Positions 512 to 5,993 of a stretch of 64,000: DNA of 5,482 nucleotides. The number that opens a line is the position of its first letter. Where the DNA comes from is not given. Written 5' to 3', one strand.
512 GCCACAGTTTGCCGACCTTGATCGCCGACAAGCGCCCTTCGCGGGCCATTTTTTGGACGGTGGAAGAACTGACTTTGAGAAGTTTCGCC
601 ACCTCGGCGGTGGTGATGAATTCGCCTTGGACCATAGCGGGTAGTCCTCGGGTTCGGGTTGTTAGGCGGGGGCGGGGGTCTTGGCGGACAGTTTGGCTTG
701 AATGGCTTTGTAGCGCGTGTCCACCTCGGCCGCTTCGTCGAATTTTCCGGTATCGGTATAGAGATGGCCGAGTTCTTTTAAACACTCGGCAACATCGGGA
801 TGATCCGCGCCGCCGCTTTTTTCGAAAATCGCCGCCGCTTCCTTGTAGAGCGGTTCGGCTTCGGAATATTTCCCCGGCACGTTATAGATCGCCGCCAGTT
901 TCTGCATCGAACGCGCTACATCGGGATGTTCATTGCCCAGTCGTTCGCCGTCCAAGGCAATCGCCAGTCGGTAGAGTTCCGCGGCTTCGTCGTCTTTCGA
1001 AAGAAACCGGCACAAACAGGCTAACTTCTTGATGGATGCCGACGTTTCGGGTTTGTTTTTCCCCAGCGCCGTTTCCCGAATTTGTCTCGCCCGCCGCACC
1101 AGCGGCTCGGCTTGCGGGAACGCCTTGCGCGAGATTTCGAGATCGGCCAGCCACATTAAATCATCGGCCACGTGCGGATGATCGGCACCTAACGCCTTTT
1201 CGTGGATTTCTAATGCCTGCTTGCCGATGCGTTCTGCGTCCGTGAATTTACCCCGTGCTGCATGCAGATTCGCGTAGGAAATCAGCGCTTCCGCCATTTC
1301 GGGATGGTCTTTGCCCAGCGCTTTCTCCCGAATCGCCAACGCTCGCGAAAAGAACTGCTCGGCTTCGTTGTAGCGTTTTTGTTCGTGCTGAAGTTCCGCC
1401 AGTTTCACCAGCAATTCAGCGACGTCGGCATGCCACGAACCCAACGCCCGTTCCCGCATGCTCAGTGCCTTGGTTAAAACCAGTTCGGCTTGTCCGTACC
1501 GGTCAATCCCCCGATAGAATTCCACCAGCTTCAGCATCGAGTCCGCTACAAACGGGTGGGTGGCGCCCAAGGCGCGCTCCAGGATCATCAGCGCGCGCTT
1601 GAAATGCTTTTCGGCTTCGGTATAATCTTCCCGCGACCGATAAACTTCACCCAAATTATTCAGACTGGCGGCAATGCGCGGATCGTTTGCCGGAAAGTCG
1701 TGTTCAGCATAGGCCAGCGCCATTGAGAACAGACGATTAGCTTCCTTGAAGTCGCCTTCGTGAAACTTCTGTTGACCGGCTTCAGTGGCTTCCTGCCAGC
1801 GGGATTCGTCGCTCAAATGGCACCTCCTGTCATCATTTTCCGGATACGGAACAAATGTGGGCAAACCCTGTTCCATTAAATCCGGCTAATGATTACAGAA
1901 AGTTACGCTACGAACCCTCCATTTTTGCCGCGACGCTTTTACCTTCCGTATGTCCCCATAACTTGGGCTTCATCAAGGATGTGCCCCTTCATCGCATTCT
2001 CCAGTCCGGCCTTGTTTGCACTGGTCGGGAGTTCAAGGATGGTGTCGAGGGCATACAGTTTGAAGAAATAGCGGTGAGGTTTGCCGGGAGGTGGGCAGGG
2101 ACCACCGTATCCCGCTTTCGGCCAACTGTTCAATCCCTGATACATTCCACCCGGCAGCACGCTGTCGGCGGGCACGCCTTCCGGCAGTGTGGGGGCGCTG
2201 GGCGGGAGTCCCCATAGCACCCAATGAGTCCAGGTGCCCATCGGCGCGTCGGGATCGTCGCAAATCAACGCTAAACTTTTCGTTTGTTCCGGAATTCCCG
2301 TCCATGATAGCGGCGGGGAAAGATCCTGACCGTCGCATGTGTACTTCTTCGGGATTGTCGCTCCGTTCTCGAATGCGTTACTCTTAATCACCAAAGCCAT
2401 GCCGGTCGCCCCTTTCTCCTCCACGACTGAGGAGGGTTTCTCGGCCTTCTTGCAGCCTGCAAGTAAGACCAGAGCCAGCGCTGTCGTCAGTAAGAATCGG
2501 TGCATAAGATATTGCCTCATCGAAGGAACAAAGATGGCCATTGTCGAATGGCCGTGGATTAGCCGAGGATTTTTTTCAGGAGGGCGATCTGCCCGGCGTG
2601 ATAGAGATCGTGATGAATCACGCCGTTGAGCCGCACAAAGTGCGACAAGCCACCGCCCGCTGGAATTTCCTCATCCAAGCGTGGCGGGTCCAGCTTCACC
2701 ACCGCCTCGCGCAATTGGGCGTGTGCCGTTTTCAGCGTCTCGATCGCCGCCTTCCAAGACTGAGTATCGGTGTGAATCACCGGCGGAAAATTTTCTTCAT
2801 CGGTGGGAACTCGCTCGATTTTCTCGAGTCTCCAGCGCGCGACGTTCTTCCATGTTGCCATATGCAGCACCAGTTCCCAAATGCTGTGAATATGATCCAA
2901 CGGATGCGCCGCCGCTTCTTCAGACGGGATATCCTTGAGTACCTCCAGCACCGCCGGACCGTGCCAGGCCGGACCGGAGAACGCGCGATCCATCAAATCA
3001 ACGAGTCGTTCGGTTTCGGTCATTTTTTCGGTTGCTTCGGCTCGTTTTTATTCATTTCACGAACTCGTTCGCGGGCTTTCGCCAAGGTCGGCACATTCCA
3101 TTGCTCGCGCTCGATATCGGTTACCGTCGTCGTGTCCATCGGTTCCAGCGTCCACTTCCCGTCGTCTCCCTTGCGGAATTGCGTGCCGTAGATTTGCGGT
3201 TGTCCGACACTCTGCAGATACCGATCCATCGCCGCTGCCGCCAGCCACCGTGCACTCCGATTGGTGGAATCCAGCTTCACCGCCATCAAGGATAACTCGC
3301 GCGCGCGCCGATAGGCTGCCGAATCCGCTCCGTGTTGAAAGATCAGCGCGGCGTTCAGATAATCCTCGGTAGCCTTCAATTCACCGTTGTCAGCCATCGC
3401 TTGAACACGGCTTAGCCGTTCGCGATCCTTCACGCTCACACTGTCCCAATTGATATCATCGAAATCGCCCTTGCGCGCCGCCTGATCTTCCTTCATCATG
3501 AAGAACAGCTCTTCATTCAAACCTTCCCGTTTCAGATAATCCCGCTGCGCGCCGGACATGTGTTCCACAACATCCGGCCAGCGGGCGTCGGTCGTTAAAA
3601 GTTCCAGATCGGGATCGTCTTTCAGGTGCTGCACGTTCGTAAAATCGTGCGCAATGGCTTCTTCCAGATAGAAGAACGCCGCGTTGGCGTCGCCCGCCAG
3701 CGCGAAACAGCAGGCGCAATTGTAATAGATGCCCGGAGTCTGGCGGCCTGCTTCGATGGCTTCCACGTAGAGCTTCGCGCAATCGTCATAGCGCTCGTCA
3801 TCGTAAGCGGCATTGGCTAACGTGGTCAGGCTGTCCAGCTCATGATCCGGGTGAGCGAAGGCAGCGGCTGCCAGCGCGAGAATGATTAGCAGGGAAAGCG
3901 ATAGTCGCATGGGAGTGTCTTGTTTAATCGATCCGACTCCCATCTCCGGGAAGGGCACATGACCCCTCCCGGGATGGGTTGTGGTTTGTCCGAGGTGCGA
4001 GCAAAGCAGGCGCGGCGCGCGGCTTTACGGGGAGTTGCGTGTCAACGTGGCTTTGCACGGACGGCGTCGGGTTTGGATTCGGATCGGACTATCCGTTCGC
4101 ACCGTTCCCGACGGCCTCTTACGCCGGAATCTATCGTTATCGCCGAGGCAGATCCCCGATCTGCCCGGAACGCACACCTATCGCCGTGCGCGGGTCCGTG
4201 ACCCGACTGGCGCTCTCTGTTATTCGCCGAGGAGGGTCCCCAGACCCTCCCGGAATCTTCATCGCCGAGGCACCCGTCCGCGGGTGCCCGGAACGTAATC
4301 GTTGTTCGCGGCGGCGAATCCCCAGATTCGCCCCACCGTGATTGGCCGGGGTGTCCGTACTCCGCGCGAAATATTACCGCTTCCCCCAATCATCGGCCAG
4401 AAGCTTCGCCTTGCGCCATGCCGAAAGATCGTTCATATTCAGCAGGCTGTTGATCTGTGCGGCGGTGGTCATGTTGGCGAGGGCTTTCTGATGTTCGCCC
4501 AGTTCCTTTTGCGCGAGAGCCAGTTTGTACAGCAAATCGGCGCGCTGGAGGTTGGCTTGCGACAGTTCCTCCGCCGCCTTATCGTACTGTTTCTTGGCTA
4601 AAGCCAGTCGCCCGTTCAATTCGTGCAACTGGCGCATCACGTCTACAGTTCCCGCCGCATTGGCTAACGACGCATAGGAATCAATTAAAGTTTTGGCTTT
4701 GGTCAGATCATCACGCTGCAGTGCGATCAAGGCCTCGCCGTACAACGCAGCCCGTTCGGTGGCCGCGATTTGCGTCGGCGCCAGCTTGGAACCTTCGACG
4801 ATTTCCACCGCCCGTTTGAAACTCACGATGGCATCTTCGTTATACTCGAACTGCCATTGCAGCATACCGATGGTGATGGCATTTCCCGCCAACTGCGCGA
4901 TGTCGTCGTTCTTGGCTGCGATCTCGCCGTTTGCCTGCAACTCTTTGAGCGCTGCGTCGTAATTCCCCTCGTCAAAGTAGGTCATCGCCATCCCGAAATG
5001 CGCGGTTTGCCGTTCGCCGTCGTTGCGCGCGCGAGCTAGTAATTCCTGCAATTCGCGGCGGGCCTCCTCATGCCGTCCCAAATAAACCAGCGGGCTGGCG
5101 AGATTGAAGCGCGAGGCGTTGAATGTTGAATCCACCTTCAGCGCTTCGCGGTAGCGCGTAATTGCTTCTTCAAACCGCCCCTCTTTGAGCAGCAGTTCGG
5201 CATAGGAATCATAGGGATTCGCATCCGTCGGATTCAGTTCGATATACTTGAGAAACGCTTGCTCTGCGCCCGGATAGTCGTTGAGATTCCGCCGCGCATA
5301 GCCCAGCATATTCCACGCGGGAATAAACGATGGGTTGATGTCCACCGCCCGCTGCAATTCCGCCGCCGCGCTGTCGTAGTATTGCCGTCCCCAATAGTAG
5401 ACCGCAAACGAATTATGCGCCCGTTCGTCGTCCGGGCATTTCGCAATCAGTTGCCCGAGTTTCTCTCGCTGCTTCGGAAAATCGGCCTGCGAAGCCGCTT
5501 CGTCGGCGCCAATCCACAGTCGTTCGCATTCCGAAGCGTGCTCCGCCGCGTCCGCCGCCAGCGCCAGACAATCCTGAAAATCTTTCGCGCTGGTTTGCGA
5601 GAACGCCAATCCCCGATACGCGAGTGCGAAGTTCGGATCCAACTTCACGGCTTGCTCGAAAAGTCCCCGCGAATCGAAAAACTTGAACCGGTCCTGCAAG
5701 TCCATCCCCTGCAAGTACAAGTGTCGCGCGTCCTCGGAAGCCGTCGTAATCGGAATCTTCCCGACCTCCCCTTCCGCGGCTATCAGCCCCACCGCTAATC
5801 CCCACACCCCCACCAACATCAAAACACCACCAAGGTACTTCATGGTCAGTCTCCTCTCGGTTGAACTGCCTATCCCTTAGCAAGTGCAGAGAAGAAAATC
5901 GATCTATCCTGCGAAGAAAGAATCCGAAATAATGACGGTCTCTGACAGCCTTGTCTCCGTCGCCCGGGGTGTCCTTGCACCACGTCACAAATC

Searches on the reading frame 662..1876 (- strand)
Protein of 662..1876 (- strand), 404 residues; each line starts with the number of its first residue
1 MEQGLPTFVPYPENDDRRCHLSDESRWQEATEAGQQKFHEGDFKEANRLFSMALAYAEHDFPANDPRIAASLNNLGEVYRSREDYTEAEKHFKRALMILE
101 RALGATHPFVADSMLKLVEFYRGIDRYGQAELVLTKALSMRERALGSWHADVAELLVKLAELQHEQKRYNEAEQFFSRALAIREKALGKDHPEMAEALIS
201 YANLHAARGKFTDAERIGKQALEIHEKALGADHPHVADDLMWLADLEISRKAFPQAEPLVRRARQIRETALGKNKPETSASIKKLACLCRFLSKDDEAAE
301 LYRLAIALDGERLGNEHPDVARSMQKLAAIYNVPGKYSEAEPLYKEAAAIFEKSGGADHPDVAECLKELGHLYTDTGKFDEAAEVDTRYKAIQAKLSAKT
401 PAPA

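Call 29: search_protein_families(library=pfam, proteins=[window:662-1876:-], max_evalue=0.001)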
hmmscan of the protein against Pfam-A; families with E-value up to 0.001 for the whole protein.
window:662-1876:- (404 aa): 23 families
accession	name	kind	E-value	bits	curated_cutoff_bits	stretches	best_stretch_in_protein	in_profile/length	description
PF13424.12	TPR_12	-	8.5e-74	244.2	30.1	7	151-227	1-77/77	Tetratricopeptide repeat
PF24885.1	TPR_NPHP3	-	2.5e-65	220.7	100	5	150-267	96-213/239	Nephrocystin-3 TPR domain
PF13374.12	TPR_10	-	2.8e-54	180.1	27.5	4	69-108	2-41/42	Tetratricopeptide repeat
PF17874.7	TPR_MalT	-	3e-20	73.2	45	2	130-266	59-190/336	MalT-like TPR region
PF13176.12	TPR_7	-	1.8e-19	68.5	27.9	1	71-98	1-27/36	Tetratricopeptide repeat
PF07719.23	TPR_2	-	3.2e-19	67.8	27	1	69-98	1-30/34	Tetratricopeptide repeat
PF00515.34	TPR_1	-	3.5e-18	65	27.8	2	69-98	1-30/34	Tetratricopeptide repeat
PF14559.12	TPR_19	-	1.4e-16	61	25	0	126-183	6-55/68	Tetratricopeptide repeat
PF13432.12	TPR_16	-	1.2e-15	58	32.7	1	40-96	10-58/65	Tetratricopeptide repeat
PF13181.12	TPR_8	-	3e-13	49.2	25.7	0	70-97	2-29/34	Tetratricopeptide repeat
PF13428.12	TPR_14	-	2e-11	43.8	23.5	0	196-228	2-34/44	Tetratricopeptide repeat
PF13431.12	TPR_17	-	5e-10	39.3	24.4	0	64-89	8-33/34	Tetratricopeptide repeat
PF14938.12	SNAP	-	1.2e-06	28.6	25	1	293-387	29-118/282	Soluble NSF attachment protein, SNAP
PF09986.15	DUF2225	-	7.9e-06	26.2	21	0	296-354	94-151/214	Uncharacterized protein conserved in bacteria (DUF2225)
PF12895.13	ANAPC3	-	1.7e-05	25.4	27.2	0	166-227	2-54/82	Anaphase-promoting complex, cyclosome, subunit 3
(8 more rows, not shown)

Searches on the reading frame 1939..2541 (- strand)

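Call 29: search_protein_families(library=pfam, proteins=[window:1939-2541:-], max_evalue=0.001)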
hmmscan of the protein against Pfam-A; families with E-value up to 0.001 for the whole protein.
window:1939-2541:- (200 aa): 1 family
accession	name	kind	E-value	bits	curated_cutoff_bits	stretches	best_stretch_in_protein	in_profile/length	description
PF01161.25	PBP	-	4.1e-47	160.4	24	1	62-198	1-135/135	Phosphatidylethanolamine-binding protein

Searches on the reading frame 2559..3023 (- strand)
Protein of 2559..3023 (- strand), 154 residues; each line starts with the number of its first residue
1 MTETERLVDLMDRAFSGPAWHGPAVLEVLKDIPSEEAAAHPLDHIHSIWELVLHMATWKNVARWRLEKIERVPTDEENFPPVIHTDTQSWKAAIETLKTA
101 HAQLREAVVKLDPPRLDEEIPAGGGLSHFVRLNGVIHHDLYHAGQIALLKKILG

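Call 29: search_protein_families(library=pfam, proteins=[window:2559-3023:-], max_evalue=0.001)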
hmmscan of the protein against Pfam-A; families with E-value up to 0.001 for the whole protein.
window:2559-3023:- (154 aa): 2 families
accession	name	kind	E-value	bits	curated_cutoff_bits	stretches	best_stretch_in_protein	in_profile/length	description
PF12867.12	DinB_2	-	2.3e-08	35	24.8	1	24-146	8-128/128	DinB superfamily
PF05163.17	DinB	-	1.1e-05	25.8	23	1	19-154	13-146/165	DinB family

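Call 57: search_protein_families(library=ncbifam, proteins=[window:2559-3023:-], max_evalue=0.01)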
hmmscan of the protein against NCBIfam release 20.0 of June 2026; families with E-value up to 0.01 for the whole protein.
window:2559-3023:- (154 aa): 0 families

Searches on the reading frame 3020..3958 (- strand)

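Call 29: search_protein_families(library=pfam, proteins=[window:3020-3958:-], max_evalue=0.001)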
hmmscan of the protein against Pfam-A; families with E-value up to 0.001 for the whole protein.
window:3020-3958:- (312 aa): 2 families
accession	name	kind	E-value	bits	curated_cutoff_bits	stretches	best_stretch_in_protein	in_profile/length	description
PF20329.3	DUF6624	-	7.3e-05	22.8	27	1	177-293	43-158/173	Family of unknown function (DUF6624)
PF07719.23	TPR_2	-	0.00038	20.8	27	0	44-69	4-29/34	Tetratricopeptide repeat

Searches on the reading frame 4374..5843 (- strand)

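Call 29: search_protein_families(library=pfam, proteins=[window:4374-5843:-], max_evalue=0.001)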
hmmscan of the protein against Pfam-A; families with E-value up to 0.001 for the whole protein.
window:4374-5843:- (489 aa): 17 families
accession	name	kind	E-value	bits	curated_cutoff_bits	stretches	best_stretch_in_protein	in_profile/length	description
PF07719.23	TPR_2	-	2.7e-27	93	27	1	176-207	3-34/34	Tetratricopeptide repeat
PF13181.12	TPR_8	-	5.5e-21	73.3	25.7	0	175-206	2-33/34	Tetratricopeptide repeat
PF13431.12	TPR_17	-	1.1e-19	69.4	24.4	2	196-228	1-33/34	Tetratricopeptide repeat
PF13414.12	TPR_11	-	1.2e-19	70.1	26.8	1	218-249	4-35/42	TPR repeat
PF14559.12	TPR_19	-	5.6e-18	65.5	25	1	218-277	1-60/68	Tetratricopeptide repeat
PF00515.34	TPR_1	-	1e-17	63.5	27.8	1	176-207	3-34/34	Tetratricopeptide repeat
PF13432.12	TPR_16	-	2.8e-15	56.9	32.7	2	147-208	4-65/65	Tetratricopeptide repeat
PF13428.12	TPR_14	-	3.7e-14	52.3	23.5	0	211-249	4-42/44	Tetratricopeptide repeat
PF13424.12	TPR_12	-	6.9e-11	42.6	30.1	2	210-273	5-76/77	Tetratricopeptide repeat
PF23914.1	TPR_CcmH_CycH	-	5.2e-08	33.3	42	0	175-221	51-97/158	Cytochrome c-type biogenesis protein H TPR domain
PF12895.13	ANAPC3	-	1.8e-06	28.5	27.2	1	188-267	3-81/82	Anaphase-promoting complex, cyclosome, subunit 3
PF12862.13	ANAPC5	-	1.7e-05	25.2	23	0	288-349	7-68/91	Anaphase-promoting complex subunit 5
PF13174.12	TPR_6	-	2e-05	25.3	26.3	0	436-456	1-21/33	Tetratricopeptide repeat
PF13176.12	TPR_7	-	2.4e-05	24.5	27.9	0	215-237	6-30/36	Tetratricopeptide repeat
PF14561.12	TPR_20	-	5.1e-05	24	25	0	260-302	3-45/90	Tetratricopeptide repeat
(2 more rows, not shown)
